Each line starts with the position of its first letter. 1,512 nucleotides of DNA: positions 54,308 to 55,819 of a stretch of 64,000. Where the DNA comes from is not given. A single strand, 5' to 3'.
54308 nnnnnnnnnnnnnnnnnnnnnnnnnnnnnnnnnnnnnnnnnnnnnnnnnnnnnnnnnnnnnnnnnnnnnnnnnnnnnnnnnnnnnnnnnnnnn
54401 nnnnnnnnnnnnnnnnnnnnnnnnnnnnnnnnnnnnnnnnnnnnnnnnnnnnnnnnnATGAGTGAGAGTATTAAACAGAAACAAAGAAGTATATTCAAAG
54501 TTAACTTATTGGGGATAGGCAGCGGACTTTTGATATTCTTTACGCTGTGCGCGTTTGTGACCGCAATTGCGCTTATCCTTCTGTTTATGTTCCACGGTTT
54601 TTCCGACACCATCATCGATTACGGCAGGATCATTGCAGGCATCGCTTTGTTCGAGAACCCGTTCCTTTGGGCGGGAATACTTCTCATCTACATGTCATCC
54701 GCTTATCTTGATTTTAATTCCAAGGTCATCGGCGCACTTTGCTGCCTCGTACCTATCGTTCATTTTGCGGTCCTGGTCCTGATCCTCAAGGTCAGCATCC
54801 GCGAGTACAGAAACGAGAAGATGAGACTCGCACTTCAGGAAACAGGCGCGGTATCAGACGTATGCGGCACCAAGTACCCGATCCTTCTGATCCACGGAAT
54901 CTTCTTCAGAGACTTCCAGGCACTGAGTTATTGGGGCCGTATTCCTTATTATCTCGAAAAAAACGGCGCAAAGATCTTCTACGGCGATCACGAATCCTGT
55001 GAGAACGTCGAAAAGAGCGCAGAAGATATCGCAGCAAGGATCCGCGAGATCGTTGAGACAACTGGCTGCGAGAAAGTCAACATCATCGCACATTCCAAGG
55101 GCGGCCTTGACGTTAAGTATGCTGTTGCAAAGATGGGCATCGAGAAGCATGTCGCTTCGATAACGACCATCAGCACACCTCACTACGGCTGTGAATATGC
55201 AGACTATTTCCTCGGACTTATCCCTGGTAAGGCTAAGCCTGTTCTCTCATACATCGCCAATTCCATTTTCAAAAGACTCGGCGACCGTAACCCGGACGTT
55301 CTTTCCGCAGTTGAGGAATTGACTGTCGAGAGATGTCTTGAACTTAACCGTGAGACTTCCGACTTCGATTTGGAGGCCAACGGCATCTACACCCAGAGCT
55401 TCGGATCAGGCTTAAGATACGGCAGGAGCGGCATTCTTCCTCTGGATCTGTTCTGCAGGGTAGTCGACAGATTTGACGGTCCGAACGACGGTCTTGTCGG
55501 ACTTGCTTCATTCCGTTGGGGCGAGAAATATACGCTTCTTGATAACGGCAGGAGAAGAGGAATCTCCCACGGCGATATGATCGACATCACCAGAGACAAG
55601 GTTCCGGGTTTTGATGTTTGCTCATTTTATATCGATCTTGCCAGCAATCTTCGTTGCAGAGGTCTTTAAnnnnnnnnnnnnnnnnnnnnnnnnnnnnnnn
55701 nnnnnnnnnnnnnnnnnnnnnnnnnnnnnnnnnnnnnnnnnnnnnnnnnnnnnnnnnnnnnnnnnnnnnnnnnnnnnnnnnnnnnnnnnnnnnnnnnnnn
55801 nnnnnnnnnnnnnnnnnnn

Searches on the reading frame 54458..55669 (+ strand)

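Call 59: search_protein_families(library=pfam, proteins=[window:54458-55669:+], max_evalue=0.00001)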
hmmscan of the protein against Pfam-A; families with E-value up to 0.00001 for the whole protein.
window:54458-55669:+ (403 aa): 2 families
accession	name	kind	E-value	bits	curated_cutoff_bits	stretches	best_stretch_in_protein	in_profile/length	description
PF00561.26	Abhydrolase_1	-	9.2e-08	32.5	25.8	1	140-252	1-116/245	alpha/beta hydrolase fold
PF05057.20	DUF676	-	3.3e-06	27.2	20.3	1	181-251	52-134/217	Putative serine esterase (DUF676)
